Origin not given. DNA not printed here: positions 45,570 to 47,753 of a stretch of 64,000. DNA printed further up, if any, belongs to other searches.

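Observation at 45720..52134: Two paralogous histidine kinases with reciprocal defects: predicted split, obligately heteromeric kinase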

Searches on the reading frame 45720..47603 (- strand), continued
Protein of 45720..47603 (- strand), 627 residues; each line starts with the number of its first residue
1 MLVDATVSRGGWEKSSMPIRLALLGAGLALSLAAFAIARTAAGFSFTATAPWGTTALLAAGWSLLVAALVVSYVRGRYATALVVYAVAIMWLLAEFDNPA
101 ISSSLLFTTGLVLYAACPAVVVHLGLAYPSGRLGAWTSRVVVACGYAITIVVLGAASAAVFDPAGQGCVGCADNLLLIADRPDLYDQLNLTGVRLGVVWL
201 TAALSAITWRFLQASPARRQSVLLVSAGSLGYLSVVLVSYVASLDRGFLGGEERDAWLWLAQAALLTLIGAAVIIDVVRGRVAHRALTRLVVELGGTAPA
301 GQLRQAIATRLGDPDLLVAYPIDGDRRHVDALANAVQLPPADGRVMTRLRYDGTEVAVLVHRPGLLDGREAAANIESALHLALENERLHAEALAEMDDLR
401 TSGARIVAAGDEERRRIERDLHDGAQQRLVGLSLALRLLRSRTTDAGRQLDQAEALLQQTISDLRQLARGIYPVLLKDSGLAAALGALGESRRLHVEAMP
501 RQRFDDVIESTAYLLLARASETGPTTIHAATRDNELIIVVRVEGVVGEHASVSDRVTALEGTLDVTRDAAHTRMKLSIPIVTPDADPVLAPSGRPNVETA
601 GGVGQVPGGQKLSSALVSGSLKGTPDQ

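Call 28: search_protein_families(library=ncbifam, proteins=[window:45720-47555:-], max_evalue=0.01)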
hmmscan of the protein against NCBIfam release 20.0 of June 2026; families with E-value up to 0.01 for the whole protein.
window:45720-47555:- (611 aa): 3 families
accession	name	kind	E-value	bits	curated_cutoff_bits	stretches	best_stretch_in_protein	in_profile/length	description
NF052443.1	SensHisKinMctS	equivalog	6.9e-15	54.3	700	1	377-507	231-367/457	two-component system sensor histidine kinase MctS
NF052531.1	Strep_LiaS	equivalog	0.00066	19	450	1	395-466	130-206/328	envelope stress sensor histidine kinase LiaS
NF047786.1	his_kin_MadS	equivalog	0.0012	18.1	500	1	368-450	196-285/434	MadS family sensor histidine kinase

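Call 36: predict_structure(alignment_id=A1)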
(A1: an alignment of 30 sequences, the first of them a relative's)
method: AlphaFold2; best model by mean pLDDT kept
length: 611 residues; sequences in the alignment: 30
mean_pLDDT: 82.2   pTM: 0.57
mean pLDDT of the five models: 82.2, 81.0, 79.9, 79.2, 77.8
residues with pLDDT >= 90: 203; 70-90: 327; 50-70: 36; < 50: 45
segments of 3 or more residues with pLDDT < 50: 567-611
pLDDT, mean of each block of 10 residues (from residue 1): 86 90 81 86 95 89 92 92 86 90 96 89 96 93 88 86 90 92 97 89 87 96 89 76 94 95 80 62 71 82 87 88 83 85 84 70 80 86 78 82 81 86 76 83 80 66 87 85 87 90 89 91 91 83 88 90 64 34 36 36 35 41
secondary structure, 60 per line:
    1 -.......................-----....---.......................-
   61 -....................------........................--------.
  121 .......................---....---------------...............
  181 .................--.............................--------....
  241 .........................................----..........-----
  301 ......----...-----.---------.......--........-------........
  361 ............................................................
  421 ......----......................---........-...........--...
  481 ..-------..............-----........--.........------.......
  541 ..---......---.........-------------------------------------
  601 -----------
elements in order: H2-24 H30-33 H37-59 H62-81 H88-111 H120-143 H147-150 H166-197 H200-228 H237-281 H286-295 E301-306 E311-313 E329-335 E338-345 H353-426 H431-452 H456-463 H465-475 E478-482 H490-503 E509-516 E519-527 H534-542 E546-551 E555-563

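Call 39: fold_search(model_id=the predicted structure, library=pdb)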
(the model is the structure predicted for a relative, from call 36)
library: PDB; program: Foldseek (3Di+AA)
matches with E <= 10: 831; with E <= 0.001: 35
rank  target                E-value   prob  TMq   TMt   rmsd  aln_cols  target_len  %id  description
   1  9eut_A                2.7e-06  1.00  0.15  0.13  20.3       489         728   15  Cryo-EM structure of the full-length Pseudomonas aeruginosa bacteriophytochrome in its Pr state (released 2024-09-04)
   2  5iuk_D                5.4e-05  1.00  0.17  0.42  12.5       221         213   19  Crystal structure of the DesK-DesR complex in the phosphotransfer state with high Mg2+ (150 mM) (released 2016-12-21)
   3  5iul_A                8.3e-05  1.00  0.17  0.43  12.1       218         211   20  Crystal structure of the DesK-DesR complex in the phosphotransfer state with high Mg2+ (150 mM) and BeF3 (released 2016-12-21)
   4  5iuk_A                9.8e-05  1.00  0.18  0.45  12.0       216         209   20  Crystal structure of the DesK-DesR complex in the phosphotransfer state with high Mg2+ (150 mM) (released 2016-12-21)
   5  3gif_A                1.1e-04  1.00  0.18  0.44  11.6       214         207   20  Crystal structure of DesKC_H188E in complex with ADP (released 2009-09-15)
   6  5ium_A                1.2e-04  1.00  0.15  0.38  15.0       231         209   21  Crystal structure of phosphorylated DesKC (released 2016-12-21)
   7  7ssi_E                1.2e-04  1.00  0.15  0.40  16.9       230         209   19  CRYSTAL STRUCTURE OF THE DESK:DESR-Q10A COMPLEX IN THE PHOSPHOTRANSFER STATE (released 2022-11-16)
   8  7ssi_B                1.4e-04  1.00  0.15  0.40  16.6       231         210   19  CRYSTAL STRUCTURE OF THE DESK:DESR-Q10A COMPLEX IN THE PHOSPHOTRANSFER STATE (released 2022-11-16)
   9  8isk_A                1.5e-04  1.00  0.14  0.10  19.1       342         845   12  Pr conformer of Zea mays phytochrome A1 - ZmphyA1-Pr (released 2023-08-09)
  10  5iuk_E                1.6e-04  1.00  0.15  0.39  17.1       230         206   21  Crystal structure of the DesK-DesR complex in the phosphotransfer state with high Mg2+ (150 mM) (released 2016-12-21)
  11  5iul_E                1.8e-04  1.00  0.15  0.40  16.8       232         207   21  Crystal structure of the DesK-DesR complex in the phosphotransfer state with high Mg2+ (150 mM) and BeF3 (released 2016-12-21)
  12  8isi_A                1.9e-04  1.00  0.15  0.12  16.8       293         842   15  Photochromobilin-free form of Arabidopsis thaliana phytochrome A - apo-AtphyA (released 2023-08-09)
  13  5iuj_A                2.0e-04  1.00  0.17  0.42  12.4       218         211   20  Crystal structure of the DesK-DesR complex in the phosphotransfer state with low Mg2+ (20 mM) (released 2016-12-21)
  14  5iuj_D                2.2e-04  1.00  0.15  0.38  15.1       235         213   19  Crystal structure of the DesK-DesR complex in the phosphotransfer state with low Mg2+ (20 mM) (released 2016-12-21)
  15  7ssj_D                2.3e-04  1.00  0.15  0.38  16.8       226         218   20  Crystal structure of the DesK-DesR complex in the phosphatase state (released 2022-11-16)
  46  4fmt_A                4.2e-03  1.00  0.19  0.48   6.4       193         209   12  Crystal structure of a ChpT protein (CC_3470) from Caulobacter crescentus CB15 at 2.30 A resolution (released 2012-07-25)
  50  4fmt_B                5.2e-03  1.00  0.19  0.48   6.4       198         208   14  Crystal structure of a ChpT protein (CC_3470) from Caulobacter crescentus CB15 at 2.30 A resolution (released 2012-07-25)
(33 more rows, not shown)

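Call 42: search_protein_families(library=pfam, proteins=[L007:2219-3637:-, L007:3651-4691:-, L005:8248-9720:-, L005:9848-11608:+, L005:6603-8261:+, L007:4825-6522:+, L007:682-2265:+, L006:10001-11629:+], max_evalue=0.01)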
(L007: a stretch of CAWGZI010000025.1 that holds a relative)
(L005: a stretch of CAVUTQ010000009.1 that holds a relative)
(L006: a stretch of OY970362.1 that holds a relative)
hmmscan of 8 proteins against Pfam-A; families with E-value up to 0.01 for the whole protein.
L007:2219-3637:- (472 aa): 1 family
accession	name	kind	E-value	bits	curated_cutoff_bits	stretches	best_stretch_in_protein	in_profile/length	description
PF03480.18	DctP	-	1e-25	91.1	23.4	2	42-202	8-164/286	Bacterial extracellular solute-binding protein, family 7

L007:3651-4691:- (346 aa): 3 families
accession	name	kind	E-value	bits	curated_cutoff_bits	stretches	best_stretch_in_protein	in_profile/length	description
PF07676.18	PD40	-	2.6e-22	78.6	20.9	3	296-319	15-38/38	WD40-like Beta Propeller Repeat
PF00930.27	DPPIV_N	-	5.6e-06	25.8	22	0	215-305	254-344/354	Dipeptidyl peptidase IV (DPP IV) N-terminal region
PF14583.12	Pectate_lyase22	-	0.0041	16.3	30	0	225-317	220-306/386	Oligogalacturonate lyase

L005:8248-9720:- (490 aa): 1 family
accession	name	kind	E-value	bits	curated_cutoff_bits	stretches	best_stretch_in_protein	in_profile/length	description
PF03480.18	DctP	-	5.2e-26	92.1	23.4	1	61-333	14-283/286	Bacterial extracellular solute-binding protein, family 7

L005:9848-11608:+ (586 aa): 1 family
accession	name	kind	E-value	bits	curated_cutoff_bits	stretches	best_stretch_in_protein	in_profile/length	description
PF07730.19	HisKA_3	-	1.4e-11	45.2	24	1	407-473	1-66/68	Histidine kinase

L005:6603-8261:+ (552 aa): 2 families
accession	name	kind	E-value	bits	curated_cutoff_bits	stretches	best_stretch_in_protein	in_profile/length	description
PF02518.31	HATPase_c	-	4.6e-09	37.1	26.4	1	456-540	6-110/111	Histidine kinase-, DNA gyrase B-, and HSP90-like ATPase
PF13581.12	HATPase_c_2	-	0.0011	19.5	27.4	1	446-502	22-82/127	Histidine kinase-like ATPase domain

L007:4825-6522:+ (565 aa): 1 family
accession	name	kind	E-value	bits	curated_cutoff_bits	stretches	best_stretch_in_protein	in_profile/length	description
PF07730.19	HisKA_3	-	2.1e-08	35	24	1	396-455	2-66/68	Histidine kinase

L007:682-2265:+ (527 aa): 1 family
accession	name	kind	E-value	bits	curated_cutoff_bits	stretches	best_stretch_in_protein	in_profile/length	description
PF02518.31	HATPase_c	-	9.2e-09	36.2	26.4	1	430-512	8-110/111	Histidine kinase-, DNA gyrase B-, and HSP90-like ATPase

L006:10001-11629:+ (543 aa): 3 families
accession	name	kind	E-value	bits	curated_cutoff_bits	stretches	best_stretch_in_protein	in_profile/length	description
PF07730.19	HisKA_3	-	2.7e-12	47.5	24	1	356-422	2-68/68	Histidine kinase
PF02518.31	HATPase_c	-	3.7e-08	34.2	26.4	1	457-542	3-108/111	Histidine kinase-, DNA gyrase B-, and HSP90-like ATPase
PF13581.12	HATPase_c_2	-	3.3e-06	27.6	27.4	1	451-508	23-84/127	Histidine kinase-like ATPase domain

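Call 43: find_encoding_contigs(protein=P0055, flank=7000, max_places=1)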
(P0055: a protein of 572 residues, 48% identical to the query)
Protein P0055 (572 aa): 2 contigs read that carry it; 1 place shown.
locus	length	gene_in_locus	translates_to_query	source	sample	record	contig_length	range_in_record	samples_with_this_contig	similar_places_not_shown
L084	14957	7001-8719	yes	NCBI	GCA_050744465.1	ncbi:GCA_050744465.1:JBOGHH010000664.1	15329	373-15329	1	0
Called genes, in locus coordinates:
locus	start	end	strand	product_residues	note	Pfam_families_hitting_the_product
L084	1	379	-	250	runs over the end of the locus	?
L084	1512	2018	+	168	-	PF01243:PNPOx_N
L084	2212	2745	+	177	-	PF14310:Fn3-like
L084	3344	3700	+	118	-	PF00072:Response_reg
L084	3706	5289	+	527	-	PF02518:HATPase_c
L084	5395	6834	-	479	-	PF03480:DctP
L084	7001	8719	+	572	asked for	PF07730:HisKA_3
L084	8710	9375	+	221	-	PF00072:Response_reg, PF00196:GerE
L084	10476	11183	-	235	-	PF00440:TetR_N, PF16859:TetR_C_11, PF14246:TetR_C_7 (weak)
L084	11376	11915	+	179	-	PF04542:Sigma70_r2, PF08281:Sigma70_r4_2, PF04545:Sigma70_r4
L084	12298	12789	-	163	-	PF01548:DEDD_Tnp_IS110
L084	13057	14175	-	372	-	PF00728:Glyco_hydro_20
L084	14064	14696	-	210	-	PF02838:Glyco_hydro_20b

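Call 44: find_encoding_contigs(protein=P0107, flank=7000, max_places=1)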
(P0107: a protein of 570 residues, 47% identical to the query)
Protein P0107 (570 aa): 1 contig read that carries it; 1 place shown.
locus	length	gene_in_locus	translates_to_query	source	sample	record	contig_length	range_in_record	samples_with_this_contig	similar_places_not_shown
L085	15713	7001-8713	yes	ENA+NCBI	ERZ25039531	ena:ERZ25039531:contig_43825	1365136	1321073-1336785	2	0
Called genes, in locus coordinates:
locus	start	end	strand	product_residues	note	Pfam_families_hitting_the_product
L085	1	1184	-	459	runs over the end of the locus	PF00202:Aminotran_3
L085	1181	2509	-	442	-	PF01546:Peptidase_M20, PF07687:M20_dimer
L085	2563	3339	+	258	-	PF03724:META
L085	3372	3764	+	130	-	PF00072:Response_reg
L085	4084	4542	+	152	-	-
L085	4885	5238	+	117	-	-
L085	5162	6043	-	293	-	-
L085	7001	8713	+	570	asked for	PF07730:HisKA_3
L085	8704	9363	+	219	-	PF00072:Response_reg, PF00196:GerE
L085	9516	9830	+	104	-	-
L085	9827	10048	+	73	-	-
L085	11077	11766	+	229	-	-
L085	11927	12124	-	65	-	-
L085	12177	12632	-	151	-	PF21686:LigD_Prim-Pol, PF01896:DNA_primase_S (weak)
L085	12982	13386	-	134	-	PF00376:MerR, PF13411:MerR_1, PF09278:MerR-DNA-bind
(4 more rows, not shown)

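Call 45: find_encoding_contigs(protein=P0002, flank=7000, max_places=1)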
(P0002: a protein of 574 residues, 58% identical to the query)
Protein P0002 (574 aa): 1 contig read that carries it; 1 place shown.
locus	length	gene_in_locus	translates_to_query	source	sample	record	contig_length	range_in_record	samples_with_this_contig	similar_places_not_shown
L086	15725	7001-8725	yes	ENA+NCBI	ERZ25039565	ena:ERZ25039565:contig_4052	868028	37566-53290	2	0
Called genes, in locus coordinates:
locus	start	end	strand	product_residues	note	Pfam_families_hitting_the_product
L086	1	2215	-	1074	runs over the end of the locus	PF07719:TPR_2 (faint), PF00515:TPR_1 (faint), PF13432:TPR_16 (weak), PF13424:TPR_12 (weak), PF03704:BTAD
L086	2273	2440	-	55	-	-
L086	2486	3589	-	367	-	PF00072:Response_reg, PF00196:GerE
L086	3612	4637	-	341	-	-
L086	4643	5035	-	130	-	PF00072:Response_reg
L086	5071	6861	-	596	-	PF03480:DctP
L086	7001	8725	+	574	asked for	PF07730:HisKA_3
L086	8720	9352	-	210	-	PF06240:COXG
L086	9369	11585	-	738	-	PF01315:Ald_Xan_dh_C, PF02738:MoCoBD_1, PF20256:MoCoBD_2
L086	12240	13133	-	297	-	PF00941:FAD_binding_5, PF03450:CO_deh_flav_C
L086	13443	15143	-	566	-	PF07905:PucR, PF17853:GGDEF_2, PF13556:HTH_30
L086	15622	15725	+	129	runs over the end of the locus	PF11392:AllH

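Call 59: search_protein_families(library=pfam, alignment_id=A1, max_evalue=0.001)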
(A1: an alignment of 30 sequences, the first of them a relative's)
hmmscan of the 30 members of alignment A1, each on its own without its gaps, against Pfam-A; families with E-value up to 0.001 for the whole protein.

A. member 1, P0001 (611 aa): 1 family
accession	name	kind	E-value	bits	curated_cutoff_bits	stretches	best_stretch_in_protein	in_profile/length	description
PF07730.19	HisKA_3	-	7.6e-11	42.8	24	1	397-458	1-66/68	Histidine kinase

B. families by the number of members that match (of 30 scanned): 2 families
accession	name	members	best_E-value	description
PF07730.19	HisKA_3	30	4.5e-13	Histidine kinase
PF13347.12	MFS_2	1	0.00064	MFS/sugar transport protein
